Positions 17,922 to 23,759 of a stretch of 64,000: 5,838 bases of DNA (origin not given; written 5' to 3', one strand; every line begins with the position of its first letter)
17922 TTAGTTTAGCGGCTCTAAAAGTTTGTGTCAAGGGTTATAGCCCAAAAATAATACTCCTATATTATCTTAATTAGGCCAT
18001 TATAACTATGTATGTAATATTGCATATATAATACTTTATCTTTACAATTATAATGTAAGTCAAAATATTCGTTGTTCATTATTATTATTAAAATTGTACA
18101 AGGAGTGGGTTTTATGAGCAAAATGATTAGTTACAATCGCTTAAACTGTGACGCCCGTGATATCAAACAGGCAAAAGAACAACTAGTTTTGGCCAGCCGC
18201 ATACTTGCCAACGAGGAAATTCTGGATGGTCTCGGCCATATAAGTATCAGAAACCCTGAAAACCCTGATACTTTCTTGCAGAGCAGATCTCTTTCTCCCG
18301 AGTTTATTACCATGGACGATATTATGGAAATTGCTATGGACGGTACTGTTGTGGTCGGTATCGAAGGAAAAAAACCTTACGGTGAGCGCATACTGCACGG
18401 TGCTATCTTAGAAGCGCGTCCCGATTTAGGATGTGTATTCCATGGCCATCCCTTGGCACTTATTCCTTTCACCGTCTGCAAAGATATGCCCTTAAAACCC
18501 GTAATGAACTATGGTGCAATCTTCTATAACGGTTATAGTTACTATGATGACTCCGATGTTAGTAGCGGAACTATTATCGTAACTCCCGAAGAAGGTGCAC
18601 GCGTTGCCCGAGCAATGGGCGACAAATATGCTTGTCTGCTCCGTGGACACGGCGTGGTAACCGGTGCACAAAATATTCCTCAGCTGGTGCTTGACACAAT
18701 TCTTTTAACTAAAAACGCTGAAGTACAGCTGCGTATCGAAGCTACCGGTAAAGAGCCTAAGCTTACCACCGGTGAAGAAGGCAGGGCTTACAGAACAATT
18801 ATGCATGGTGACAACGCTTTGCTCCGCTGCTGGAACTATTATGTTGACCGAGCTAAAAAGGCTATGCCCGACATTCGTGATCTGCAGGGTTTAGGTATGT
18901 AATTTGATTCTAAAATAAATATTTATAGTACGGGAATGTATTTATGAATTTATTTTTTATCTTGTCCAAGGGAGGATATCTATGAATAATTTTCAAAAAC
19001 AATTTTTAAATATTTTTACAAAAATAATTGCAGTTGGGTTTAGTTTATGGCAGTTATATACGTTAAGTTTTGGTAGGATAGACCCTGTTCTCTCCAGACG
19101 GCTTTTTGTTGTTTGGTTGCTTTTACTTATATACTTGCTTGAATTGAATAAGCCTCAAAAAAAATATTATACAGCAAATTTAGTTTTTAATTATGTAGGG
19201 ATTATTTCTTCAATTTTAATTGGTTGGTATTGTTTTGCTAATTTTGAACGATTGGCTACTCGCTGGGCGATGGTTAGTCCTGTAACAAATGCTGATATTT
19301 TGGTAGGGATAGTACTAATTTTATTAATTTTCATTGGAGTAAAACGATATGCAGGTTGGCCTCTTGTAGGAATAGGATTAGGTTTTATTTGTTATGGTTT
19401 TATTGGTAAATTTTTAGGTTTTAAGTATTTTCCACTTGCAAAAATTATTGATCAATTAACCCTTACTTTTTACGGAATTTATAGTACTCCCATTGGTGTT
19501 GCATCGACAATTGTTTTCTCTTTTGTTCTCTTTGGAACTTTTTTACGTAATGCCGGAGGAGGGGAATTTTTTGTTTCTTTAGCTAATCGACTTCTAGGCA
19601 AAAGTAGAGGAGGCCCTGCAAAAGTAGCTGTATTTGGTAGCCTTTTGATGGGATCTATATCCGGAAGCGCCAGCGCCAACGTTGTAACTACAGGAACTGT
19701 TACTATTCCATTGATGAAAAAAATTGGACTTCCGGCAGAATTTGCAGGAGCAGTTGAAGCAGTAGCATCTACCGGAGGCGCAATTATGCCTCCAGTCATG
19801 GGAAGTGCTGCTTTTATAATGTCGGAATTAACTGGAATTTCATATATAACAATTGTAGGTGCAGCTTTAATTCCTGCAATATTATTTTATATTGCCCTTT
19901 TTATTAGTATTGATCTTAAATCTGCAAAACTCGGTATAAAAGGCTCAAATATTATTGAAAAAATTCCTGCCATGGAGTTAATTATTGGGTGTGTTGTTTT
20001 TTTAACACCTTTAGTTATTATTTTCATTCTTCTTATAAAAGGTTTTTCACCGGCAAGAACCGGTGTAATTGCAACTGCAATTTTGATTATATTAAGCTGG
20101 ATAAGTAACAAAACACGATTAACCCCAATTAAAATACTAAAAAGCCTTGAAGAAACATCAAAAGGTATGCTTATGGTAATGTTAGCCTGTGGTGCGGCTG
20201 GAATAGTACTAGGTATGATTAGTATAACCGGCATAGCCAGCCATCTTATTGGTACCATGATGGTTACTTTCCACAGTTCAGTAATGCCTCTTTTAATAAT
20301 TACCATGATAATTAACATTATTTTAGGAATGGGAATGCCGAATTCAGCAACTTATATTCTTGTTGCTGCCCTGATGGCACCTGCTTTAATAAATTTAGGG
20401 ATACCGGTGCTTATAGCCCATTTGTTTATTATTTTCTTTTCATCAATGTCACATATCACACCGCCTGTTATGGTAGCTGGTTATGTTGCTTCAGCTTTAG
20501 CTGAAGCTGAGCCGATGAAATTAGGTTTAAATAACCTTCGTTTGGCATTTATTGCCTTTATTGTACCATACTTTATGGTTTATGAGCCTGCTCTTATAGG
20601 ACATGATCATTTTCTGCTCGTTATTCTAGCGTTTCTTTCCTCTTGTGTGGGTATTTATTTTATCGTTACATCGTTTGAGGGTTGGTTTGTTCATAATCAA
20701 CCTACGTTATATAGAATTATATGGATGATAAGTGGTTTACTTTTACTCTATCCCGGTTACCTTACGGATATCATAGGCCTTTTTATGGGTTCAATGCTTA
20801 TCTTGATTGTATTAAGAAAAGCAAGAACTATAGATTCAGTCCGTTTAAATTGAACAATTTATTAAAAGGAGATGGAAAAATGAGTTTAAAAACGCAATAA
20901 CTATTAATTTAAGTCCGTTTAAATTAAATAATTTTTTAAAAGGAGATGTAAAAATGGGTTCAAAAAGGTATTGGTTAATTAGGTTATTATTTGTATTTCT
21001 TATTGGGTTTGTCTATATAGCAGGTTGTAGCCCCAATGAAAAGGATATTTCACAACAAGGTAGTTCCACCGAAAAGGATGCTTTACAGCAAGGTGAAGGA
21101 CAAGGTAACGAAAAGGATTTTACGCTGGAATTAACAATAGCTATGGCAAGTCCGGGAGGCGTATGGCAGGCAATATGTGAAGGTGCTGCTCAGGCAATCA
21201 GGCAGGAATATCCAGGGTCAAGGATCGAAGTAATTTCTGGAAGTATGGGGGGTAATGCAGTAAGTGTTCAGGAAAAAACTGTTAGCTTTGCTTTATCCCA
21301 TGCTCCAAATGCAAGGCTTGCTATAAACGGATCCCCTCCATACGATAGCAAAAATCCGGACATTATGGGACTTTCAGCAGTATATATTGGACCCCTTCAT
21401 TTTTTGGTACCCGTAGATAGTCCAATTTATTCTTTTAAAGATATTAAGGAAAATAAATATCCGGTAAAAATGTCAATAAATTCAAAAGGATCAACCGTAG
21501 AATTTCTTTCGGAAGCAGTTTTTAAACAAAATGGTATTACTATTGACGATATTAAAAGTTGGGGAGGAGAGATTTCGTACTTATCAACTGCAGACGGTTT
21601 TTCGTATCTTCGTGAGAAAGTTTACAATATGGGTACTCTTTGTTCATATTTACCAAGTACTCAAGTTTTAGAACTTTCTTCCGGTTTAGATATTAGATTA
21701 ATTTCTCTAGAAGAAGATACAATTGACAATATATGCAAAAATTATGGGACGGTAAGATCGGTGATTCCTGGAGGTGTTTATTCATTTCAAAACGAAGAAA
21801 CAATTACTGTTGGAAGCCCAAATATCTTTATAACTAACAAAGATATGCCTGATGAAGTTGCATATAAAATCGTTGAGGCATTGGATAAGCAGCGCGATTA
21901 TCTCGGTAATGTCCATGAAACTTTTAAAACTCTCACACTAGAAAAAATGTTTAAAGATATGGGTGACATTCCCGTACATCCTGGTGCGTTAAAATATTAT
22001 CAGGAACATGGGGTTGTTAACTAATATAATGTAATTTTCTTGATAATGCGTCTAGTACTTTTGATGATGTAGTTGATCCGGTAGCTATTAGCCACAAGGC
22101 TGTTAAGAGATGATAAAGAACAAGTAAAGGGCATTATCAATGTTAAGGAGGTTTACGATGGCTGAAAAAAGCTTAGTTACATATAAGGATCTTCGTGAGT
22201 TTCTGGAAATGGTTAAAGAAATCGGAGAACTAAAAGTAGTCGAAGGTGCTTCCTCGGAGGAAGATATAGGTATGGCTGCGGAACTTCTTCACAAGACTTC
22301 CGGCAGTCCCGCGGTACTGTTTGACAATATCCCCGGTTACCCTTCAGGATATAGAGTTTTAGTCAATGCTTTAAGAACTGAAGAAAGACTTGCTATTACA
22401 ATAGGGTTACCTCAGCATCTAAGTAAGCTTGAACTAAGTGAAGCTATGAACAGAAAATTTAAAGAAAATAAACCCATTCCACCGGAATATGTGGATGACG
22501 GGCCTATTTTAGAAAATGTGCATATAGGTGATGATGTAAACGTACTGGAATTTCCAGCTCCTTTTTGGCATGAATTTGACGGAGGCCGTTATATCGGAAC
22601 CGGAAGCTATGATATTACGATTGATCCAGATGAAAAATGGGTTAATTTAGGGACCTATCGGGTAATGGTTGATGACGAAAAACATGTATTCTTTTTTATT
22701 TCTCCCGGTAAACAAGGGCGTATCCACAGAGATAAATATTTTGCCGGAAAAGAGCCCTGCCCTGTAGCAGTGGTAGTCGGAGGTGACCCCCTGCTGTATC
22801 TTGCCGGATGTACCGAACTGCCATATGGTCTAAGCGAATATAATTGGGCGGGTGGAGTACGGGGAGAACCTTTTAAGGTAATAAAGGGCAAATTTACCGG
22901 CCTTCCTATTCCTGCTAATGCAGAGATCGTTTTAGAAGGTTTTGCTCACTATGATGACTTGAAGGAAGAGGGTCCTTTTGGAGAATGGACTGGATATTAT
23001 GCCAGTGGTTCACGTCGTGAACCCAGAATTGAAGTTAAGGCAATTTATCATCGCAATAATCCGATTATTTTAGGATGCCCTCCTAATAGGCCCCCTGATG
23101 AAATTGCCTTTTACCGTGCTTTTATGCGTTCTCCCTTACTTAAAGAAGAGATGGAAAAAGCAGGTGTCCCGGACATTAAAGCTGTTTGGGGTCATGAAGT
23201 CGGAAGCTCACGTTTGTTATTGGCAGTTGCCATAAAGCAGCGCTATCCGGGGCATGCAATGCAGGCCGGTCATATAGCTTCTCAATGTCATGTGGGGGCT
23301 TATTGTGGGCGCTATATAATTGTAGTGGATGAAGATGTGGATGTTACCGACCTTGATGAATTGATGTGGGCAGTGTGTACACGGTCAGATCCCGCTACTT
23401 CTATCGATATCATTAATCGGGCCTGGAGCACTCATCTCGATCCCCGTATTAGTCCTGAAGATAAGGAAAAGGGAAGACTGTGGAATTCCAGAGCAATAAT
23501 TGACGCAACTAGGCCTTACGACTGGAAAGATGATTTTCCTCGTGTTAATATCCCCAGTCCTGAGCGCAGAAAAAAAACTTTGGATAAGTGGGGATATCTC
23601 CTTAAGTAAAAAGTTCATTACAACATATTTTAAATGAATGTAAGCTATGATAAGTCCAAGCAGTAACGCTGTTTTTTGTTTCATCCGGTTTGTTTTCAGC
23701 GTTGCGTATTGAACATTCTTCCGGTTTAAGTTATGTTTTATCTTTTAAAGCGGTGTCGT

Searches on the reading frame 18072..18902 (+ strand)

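Call 53: search_protein_families(library=pfam, proteins=[window:18072-18902:+], max_evalue=0.0001)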
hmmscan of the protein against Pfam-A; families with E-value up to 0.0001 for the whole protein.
window:18072-18902:+ (276 aa): 1 family
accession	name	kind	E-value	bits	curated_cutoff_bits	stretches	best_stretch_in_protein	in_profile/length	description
PF00596.27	Aldolase_II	-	6.2e-28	98.4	22.2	1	36-220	1-183/183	Class II Aldolase and Adducin N-terminal domain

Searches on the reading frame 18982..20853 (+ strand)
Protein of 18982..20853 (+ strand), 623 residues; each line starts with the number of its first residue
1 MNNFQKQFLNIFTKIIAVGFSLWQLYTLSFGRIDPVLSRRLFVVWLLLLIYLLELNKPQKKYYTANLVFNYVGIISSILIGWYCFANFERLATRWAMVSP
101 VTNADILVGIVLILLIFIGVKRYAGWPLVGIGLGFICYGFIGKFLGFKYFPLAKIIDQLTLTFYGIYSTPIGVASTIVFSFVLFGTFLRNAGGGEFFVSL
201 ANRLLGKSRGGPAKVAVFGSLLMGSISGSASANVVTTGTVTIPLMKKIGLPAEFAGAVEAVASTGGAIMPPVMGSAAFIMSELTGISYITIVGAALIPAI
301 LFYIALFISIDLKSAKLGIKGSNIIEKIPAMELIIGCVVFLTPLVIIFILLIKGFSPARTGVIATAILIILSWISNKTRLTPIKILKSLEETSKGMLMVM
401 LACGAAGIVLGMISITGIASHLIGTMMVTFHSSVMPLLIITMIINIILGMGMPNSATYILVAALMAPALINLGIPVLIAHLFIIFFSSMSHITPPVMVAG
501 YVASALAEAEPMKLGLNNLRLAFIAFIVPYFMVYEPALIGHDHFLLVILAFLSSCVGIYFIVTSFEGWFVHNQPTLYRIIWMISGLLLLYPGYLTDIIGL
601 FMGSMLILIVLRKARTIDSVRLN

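Call 53: search_protein_families(library=pfam, proteins=[window:18982-20853:+], max_evalue=0.0001)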
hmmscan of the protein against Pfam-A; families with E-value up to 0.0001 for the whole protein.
window:18982-20853:+ (623 aa): 1 family
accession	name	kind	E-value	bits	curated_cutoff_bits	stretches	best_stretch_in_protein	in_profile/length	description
PF06808.19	DctM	-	1.5e-79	268.2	23.8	1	112-539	2-405/413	Tripartite ATP-independent periplasmic transporter, DctM component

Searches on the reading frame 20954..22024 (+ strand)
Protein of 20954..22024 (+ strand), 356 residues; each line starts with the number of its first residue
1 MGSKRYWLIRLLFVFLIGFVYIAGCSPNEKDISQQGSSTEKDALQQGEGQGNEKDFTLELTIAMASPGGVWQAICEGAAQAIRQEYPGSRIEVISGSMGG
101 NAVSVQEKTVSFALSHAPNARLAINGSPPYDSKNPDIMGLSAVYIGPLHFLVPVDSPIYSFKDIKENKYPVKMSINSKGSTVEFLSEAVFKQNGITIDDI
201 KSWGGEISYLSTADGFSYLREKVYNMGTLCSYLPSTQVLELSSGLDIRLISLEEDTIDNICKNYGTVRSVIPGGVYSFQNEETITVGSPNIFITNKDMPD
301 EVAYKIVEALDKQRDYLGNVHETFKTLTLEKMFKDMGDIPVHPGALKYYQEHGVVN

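Call 53: search_protein_families(library=pfam, proteins=[window:20954-22024:+], max_evalue=0.0001)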
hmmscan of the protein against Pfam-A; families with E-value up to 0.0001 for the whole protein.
window:20954-22024:+ (356 aa): 1 family
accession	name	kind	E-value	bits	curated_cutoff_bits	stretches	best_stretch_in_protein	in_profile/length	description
PF16868.10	NMT1_3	-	2.3e-44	152.6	27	1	62-353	1-289/289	NMT1-like family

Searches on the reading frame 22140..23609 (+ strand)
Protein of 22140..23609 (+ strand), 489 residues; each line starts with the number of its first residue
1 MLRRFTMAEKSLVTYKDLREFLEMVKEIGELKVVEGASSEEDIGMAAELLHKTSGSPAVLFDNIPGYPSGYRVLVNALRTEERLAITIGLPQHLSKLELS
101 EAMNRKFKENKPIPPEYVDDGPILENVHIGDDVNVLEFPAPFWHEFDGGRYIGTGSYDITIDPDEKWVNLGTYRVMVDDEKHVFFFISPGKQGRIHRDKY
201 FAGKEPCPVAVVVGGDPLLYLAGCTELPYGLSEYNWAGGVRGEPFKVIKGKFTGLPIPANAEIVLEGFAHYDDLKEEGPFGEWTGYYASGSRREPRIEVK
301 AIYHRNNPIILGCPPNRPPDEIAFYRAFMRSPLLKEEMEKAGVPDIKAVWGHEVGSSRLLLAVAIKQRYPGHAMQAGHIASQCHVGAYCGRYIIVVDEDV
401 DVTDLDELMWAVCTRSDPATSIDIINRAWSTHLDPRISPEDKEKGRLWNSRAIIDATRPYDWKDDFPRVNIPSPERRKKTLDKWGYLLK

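Call 27: search_protein_families(library=pfam, proteins=[window:22140-23609:+], max_evalue=0.0001)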
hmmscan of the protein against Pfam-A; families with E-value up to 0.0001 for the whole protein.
window:22140-23609:+ (489 aa): 3 families
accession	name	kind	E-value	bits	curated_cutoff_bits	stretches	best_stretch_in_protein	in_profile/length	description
PF01977.22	UbiD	-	3.8e-62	209.6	23.3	1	119-317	6-205/206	3-octaprenyl-4-hydroxybenzoate carboxy-lyase Rift-related domain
PF20696.2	UbiD_C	-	1.5e-28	99.7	24.2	1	327-456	5-127/127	3-octaprenyl-4-hydroxybenzoate carboxy-lyase C-terminal domain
PF20695.2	UbiD_N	-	1.8e-08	34.8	24.3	1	24-95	3-70/78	3-octaprenyl-4-hydroxybenzoate carboxy-lyase N-terminal domain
